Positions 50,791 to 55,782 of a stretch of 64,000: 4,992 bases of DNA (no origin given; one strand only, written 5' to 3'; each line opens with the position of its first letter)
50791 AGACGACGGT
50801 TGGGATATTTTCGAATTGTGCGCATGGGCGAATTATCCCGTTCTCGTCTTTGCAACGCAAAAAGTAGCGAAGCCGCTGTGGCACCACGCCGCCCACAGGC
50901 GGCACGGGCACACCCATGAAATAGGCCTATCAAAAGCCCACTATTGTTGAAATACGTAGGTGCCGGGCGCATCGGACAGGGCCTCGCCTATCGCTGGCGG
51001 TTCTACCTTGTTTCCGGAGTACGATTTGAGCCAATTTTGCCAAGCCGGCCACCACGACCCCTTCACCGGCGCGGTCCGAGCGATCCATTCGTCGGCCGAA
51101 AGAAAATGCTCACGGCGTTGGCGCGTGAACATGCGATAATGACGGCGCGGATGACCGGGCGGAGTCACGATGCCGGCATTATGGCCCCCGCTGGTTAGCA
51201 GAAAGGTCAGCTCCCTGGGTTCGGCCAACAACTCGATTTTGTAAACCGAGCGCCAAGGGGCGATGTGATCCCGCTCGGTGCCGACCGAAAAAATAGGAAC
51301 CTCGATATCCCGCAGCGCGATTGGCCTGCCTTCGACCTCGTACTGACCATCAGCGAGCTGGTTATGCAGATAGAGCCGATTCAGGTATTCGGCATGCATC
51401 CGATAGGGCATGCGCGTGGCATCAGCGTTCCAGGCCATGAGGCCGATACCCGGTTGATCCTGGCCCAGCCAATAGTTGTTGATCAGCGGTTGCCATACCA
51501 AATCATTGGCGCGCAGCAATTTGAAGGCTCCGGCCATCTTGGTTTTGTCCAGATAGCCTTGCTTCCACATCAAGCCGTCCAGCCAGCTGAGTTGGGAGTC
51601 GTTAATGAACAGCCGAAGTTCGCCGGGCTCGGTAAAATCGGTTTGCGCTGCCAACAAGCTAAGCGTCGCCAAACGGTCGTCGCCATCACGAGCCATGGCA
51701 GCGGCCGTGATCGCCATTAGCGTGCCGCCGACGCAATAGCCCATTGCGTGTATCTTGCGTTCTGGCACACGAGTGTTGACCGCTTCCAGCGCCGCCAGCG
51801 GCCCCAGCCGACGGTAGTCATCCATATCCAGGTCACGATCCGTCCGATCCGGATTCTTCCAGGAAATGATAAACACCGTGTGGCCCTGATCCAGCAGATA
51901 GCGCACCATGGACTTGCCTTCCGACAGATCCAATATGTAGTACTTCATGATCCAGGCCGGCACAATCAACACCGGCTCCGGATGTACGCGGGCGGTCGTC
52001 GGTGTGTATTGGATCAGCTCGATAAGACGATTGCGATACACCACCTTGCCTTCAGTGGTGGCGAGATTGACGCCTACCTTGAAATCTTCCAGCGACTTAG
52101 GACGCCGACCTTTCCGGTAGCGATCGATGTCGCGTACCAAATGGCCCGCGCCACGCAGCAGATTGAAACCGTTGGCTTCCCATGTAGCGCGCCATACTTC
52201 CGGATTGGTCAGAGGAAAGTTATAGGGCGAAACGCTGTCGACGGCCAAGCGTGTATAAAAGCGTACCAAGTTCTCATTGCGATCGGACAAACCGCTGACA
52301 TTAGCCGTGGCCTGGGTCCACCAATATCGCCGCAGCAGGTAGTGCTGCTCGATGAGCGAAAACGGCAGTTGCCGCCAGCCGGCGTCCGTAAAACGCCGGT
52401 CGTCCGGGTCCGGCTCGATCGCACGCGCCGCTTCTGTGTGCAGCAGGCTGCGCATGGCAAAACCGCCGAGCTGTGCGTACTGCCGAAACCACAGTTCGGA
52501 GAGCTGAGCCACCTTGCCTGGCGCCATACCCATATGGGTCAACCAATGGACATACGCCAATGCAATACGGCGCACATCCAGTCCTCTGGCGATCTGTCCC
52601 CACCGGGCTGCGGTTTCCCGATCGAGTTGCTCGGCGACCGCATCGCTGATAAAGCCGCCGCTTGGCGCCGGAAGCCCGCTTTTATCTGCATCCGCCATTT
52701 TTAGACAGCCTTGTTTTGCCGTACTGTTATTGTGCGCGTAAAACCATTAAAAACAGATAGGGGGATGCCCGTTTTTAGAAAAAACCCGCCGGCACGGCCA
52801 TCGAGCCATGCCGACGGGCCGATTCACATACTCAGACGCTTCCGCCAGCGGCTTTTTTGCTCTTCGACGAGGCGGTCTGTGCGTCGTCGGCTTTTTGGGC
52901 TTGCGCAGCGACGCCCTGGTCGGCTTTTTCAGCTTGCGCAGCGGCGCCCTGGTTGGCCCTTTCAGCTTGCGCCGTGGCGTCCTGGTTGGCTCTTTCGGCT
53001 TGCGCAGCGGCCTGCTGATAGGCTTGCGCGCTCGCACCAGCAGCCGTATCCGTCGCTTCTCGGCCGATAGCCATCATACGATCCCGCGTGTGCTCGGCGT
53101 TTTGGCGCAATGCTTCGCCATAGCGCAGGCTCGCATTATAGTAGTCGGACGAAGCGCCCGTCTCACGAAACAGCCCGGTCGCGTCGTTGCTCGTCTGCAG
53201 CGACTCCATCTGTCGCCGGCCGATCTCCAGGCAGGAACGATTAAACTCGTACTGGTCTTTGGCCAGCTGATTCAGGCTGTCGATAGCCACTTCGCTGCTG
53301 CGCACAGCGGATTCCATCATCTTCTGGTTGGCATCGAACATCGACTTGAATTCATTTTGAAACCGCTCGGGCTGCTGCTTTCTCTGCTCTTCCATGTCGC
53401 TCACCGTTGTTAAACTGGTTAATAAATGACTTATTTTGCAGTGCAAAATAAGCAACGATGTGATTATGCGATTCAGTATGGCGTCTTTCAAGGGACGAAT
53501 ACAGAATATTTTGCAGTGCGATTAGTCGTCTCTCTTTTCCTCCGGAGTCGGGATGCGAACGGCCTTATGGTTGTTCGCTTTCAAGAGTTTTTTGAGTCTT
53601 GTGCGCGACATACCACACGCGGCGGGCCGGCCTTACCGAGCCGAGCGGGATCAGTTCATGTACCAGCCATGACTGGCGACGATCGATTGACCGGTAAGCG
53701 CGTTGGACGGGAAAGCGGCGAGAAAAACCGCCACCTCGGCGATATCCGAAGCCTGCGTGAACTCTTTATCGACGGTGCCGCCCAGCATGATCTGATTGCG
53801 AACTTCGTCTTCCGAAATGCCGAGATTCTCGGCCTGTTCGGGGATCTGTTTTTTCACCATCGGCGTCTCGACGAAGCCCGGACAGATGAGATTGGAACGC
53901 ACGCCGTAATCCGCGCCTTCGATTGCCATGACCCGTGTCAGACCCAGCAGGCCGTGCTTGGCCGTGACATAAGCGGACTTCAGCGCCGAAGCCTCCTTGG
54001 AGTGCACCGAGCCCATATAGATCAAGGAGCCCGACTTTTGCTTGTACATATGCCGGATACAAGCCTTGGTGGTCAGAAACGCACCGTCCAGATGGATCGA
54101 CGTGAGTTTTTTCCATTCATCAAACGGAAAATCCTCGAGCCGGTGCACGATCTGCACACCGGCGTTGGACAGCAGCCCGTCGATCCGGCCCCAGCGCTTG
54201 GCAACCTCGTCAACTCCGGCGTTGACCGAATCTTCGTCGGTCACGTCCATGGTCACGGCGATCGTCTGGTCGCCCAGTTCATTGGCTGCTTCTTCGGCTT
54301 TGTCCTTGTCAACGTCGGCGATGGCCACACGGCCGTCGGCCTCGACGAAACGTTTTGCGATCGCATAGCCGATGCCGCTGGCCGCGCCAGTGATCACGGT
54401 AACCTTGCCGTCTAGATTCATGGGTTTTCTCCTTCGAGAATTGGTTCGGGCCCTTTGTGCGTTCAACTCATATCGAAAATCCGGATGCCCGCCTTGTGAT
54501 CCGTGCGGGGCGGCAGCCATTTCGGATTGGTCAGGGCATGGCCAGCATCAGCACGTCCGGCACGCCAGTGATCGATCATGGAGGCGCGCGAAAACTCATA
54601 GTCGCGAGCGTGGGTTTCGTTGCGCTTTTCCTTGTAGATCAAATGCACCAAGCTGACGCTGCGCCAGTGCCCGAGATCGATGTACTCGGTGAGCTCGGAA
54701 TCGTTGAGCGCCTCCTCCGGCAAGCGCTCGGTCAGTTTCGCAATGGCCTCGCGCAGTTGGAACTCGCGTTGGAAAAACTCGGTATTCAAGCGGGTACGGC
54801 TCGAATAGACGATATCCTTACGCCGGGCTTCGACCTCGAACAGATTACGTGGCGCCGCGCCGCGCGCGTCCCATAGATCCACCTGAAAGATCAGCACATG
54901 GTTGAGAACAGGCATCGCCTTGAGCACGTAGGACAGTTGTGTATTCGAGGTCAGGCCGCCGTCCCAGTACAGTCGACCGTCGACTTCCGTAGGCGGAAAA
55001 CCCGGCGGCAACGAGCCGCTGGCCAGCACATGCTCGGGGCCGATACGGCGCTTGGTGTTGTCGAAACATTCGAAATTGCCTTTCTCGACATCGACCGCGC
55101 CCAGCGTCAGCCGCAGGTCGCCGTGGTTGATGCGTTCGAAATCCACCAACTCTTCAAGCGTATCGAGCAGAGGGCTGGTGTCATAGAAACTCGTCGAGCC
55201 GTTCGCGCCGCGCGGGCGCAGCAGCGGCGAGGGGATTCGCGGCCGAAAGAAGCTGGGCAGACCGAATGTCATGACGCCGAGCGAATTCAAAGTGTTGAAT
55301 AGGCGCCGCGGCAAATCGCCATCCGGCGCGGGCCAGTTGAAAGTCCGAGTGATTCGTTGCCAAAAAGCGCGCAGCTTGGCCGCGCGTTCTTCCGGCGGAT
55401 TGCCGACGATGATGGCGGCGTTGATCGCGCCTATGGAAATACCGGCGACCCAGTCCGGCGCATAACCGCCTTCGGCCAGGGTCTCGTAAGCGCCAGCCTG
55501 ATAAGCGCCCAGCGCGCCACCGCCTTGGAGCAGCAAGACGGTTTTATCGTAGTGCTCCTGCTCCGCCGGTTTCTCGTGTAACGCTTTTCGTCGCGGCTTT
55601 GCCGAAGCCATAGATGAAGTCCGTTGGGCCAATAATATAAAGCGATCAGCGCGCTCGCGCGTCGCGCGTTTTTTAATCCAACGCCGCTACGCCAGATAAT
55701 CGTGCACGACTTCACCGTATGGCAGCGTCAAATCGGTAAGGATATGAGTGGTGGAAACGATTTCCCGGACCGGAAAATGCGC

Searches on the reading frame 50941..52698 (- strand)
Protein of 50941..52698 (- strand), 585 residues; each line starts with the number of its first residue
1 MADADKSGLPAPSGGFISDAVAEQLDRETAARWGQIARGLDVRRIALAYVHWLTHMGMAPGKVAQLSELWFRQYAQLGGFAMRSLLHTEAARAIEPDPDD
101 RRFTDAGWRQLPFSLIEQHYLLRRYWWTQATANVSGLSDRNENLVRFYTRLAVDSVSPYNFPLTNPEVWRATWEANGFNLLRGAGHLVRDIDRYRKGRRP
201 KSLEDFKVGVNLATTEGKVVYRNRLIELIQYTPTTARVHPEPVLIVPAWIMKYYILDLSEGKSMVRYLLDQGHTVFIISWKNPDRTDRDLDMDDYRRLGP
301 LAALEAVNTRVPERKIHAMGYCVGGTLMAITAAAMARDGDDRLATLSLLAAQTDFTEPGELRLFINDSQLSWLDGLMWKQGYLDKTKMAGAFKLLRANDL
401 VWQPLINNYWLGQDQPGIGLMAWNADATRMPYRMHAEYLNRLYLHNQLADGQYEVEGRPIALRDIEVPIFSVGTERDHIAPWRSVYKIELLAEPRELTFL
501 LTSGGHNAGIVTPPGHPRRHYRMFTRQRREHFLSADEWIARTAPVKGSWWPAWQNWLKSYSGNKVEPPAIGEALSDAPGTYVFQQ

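Call 92: search_protein_families(library=pfam, proteins=[window:50941-52698:-], max_evalue=0.0001)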
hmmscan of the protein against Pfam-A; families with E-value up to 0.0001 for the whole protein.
window:50941-52698:- (585 aa): 3 families
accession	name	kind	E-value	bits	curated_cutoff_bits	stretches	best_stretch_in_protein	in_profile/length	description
PF07167.19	PhaC_N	-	1.4e-54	184.8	23.7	1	99-268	1-173/173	Poly-beta-hydroxybutyrate polymerase (PhaC) N-terminus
PF00561.26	Abhydrolase_1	-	1.7e-12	48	25.8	1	242-510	2-242/245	alpha/beta hydrolase fold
PF12551.13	PHBC_N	-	1.9e-06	28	25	1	22-62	3-43/43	Poly-beta-hydroxybutyrate polymerase N terminal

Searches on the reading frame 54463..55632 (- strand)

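Call 92: search_protein_families(library=pfam, proteins=[window:54463-55632:-], max_evalue=0.0001)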
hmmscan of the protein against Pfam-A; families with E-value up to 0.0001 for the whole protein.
window:54463-55632:- (389 aa): 2 families
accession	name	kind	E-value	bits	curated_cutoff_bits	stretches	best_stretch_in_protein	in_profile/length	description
PF12536.13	DUF3734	-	7.4e-31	107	22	1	274-375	1-102/106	Patatin phospholipase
PF01734.28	Patatin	-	3.9e-30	105.9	27.7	1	33-233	1-187/191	Patatin-like phospholipase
